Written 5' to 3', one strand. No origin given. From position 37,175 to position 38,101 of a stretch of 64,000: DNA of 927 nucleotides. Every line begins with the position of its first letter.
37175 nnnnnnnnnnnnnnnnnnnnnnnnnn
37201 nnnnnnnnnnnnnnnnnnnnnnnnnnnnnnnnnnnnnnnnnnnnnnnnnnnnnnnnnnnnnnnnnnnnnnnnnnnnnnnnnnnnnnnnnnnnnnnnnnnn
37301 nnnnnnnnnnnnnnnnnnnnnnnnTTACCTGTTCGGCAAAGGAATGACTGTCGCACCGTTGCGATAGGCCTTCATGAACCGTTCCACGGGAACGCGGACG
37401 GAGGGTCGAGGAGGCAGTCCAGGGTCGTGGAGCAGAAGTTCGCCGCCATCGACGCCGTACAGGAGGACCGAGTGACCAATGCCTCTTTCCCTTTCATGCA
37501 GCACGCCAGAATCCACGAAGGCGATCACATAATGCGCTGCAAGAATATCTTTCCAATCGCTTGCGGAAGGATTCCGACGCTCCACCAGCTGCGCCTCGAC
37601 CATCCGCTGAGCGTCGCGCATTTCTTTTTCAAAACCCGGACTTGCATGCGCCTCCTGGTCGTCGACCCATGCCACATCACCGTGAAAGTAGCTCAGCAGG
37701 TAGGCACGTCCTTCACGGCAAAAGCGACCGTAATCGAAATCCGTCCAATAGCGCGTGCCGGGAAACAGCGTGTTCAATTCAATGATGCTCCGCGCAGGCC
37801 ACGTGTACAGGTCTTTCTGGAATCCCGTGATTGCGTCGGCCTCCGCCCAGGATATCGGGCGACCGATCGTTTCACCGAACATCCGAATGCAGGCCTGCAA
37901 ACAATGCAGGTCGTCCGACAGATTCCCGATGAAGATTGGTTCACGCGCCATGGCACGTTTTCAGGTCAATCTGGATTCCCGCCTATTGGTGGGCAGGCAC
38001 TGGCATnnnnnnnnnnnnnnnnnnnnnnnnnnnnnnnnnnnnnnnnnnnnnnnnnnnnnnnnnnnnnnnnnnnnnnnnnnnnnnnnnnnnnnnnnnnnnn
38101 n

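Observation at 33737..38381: About 5-kb run of small nucleotide-metabolising genes, part of it markedly lower in GC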

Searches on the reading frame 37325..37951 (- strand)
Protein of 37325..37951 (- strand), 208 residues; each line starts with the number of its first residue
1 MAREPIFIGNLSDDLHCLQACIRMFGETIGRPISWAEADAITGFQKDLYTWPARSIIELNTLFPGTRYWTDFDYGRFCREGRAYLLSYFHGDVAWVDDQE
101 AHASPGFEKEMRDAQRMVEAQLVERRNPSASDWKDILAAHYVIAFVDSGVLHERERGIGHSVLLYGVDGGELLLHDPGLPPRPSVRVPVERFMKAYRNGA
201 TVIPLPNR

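Call 3: search_protein_families(library=pfam, proteins=[window:37325-37951:-], max_evalue=0.01)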
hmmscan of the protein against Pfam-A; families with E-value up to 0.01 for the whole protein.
window:37325-37951:- (208 aa): 0 families

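Call 12: search_protein_families(library=ncbifam, proteins=[window:37325-37951:-], max_evalue=0.01)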
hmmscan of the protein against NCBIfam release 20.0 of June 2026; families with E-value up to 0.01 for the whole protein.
window:37325-37951:- (208 aa): 0 families

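Call 13: search_protein_families(library=padloc, proteins=[window:37325-37951:-], max_evalue=0.01)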
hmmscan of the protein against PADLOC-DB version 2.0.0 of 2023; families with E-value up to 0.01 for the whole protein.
window:37325-37951:- (208 aa): 0 families

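Call 14: search_protein_families(library=phrogs, proteins=[window:37325-37951:-], max_evalue=0.01)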
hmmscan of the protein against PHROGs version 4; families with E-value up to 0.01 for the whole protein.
window:37325-37951:- (208 aa): 0 families

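Call 37: find_related_loci(query=window:37325-37951:-, collection=viral_contigs, flank=5000)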
Query window:37325-37951:- (208 aa) in viral_contigs; peptide patterns used: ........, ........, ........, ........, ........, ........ (x = any residue, [..] = any of these).
5 stretches matched a pattern, but none encodes a relative of the query by tblastn (E <= 1e-3).

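Call 40: find_homologous_proteins(query=window:37325-37951:-, max_evalue=0.001)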
Query window:37325-37951:- (208 aa): 7 proteins with E <= 0.001 among 192 candidates.
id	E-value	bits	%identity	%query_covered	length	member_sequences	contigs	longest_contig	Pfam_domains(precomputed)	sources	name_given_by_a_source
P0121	2.0e-141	487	100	100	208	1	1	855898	-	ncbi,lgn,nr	ncbi:hypothetical protein EPO33_01855 [Patescibacteria group bacterium]|nr:MAG: hypothetical protein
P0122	1.2e-122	425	86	100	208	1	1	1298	-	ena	-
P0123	2.2e-102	359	72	100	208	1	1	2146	-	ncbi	-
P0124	6.0e-78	279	58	97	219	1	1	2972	-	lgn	-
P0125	8.3e-42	161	39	96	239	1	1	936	PF03412.22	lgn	-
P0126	2.5e-28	117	36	99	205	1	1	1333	PF03412.22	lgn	-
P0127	9.2e-25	105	35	94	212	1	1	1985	-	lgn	-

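Call 41: find_encoding_contigs(protein=P0123, flank=5000, max_places=3)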
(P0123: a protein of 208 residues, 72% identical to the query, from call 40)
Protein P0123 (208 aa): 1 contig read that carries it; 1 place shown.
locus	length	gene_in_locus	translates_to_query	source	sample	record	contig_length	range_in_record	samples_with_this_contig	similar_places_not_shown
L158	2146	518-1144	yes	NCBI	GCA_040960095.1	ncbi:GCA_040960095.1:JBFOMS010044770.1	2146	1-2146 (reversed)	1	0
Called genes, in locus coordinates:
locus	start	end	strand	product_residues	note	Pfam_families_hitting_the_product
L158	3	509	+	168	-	?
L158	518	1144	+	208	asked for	-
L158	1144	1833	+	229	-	PF03575:Peptidase_S51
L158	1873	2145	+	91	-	?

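Call 42: find_encoding_contigs(protein=P0124, flank=5000, max_places=3)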
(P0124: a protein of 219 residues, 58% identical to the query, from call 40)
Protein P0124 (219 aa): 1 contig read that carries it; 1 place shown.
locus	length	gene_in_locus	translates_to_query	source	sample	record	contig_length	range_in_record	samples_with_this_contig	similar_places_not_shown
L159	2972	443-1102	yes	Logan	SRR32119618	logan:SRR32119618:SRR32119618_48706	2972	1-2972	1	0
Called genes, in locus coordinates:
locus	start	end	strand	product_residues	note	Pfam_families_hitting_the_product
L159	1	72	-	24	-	?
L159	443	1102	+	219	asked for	-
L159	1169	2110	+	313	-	-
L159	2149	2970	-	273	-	?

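Call 43: find_encoding_contigs(protein=P0122, flank=5000, max_places=3)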
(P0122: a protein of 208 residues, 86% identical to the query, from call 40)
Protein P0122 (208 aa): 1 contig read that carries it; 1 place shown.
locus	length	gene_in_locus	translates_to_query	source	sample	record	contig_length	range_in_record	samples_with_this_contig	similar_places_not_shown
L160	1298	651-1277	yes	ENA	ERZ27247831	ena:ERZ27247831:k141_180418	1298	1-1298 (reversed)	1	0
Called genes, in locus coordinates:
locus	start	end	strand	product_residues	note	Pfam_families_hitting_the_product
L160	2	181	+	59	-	?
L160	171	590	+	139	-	PF00293:NUDIX, PF14815:NUDIX_4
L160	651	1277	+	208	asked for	-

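Call 56: predict_structure(alignment_id=A1)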
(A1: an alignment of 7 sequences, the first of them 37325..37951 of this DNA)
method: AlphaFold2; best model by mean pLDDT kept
length: 208 residues; sequences in the alignment: 7
mean_pLDDT: 93.0   pTM: 0.90
mean pLDDT of the five models: 93.0, 92.7, 92.5, 91.5, 87.6
residues with pLDDT >= 90: 175; 70-90: 29; 50-70: 4; < 50: 0
segments of 3 or more residues with pLDDT < 50: none
pLDDT, mean of each block of 10 residues (from residue 1): 84 88 95 96 91 96 96 96 95 93 94 97 93 94 95 86 95 94 96 94 84
secondary structure, 60 per line:
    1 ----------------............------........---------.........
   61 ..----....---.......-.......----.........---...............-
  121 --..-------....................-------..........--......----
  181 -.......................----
elements in order: H17-28 H35-42 H52-62 E67-70 H74-80 H82-88 H93-101 H105-119 H132-139 E140-147 H148-151 E159-168 E171-176 E182-188 H189-195 E196-204

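Call 60: fold_search(model_id=the predicted structure, library=pdb)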
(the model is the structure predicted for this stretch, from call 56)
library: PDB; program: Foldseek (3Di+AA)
matches with E <= 10: 445; with E <= 0.001: 25
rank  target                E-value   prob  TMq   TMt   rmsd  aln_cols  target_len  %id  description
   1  6v9z_A                1.3e-05  1.00  0.49  0.15   7.4       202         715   16  Cryo-EM structure of PCAT1 bound to its CtA peptide substrate (released 2020-01-22)
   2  7n87_MODEL_1_A        1.7e-05  1.00  0.48  0.64   6.7       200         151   14  Solution NMR structure of peptidase domain from Clostridium thermocellum PCAT1 (released 2021-12-29)
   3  8vp5_B                2.9e-05  1.00  0.50  0.16   6.7       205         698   14  Cryo-EM structure of the ABC transporter PCAT1 bound with ADP and Substrate (released 2024-10-30)
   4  8z4n_A                5.5e-05  1.00  0.52  0.47   8.2       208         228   12  Pseudomurein Endoisopeptidase PeiR-C90A (released 2025-04-23)
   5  6tho_A                5.5e-05  1.00  0.44  0.41   8.8       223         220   15  Acylintermediate of glutathione and the mature primitive phytochelatin synthase Alr0975 from Nostoc PCC 7120 at atomic (released 2020-12-02)
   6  8z4h_A                6.6e-05  1.00  0.53  0.49   8.4       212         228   14  Pseudomurein Endoisopeptidase PeiR (released 2025-04-23)
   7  2bu3_B                8.4e-05  1.00  0.43  0.44   9.9       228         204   14  Acyl-enzyme intermediate between Alr0975 and glutathione at pH 3.4 (released 2005-12-14)
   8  6th5_A                8.4e-05  1.00  0.42  0.41   9.7       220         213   14  Crystal structure of mature wildtype primitive Phytochelatin synthase from Nostoc spec. - Alr0975 (released 2020-11-25)
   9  6mpz_D                8.9e-05  1.00  0.50  0.71   8.0       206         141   11  Crystal structure of a double glycine motif protease from AMS/PCAT transporter in complex with the leader peptide (released 2019-02-06)
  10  8vp5_A                9.4e-05  1.00  0.51  0.17   6.5       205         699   15  Cryo-EM structure of the ABC transporter PCAT1 bound with ADP and Substrate (released 2024-10-30)
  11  9azl_A                1.1e-04  1.00  0.50  0.16   6.5       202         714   14  Cryo-EM structure of the ABC transporter PCAT1 bound with MgADP class1 (released 2024-10-30)
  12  6mpz_A                1.3e-04  1.00  0.51  0.72   8.1       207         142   11  Crystal structure of a double glycine motif protease from AMS/PCAT transporter in complex with the leader peptide (released 2019-02-06)
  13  3k8u                  1.3e-04  1.00  0.49  0.71   7.7       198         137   13  Crystal Structure of the Peptidase Domain of Streptococcus ComA, a Bi-functional ABC Transporter Involved in Quorum Sens (released 2010-02-23)
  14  5xe8_A                1.6e-04  1.00  0.49  0.72   8.0       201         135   13  Crystal Structure of the Peptidase Domain of Streptococcus mutans ComA (released 2017-06-28)
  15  7t55_A                1.9e-04  1.00  0.49  0.16   5.2       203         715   14  Cryo-EM structure of PCAT1 in the inward-facing wide conformation under ATP turnover condition (released 2022-02-02)
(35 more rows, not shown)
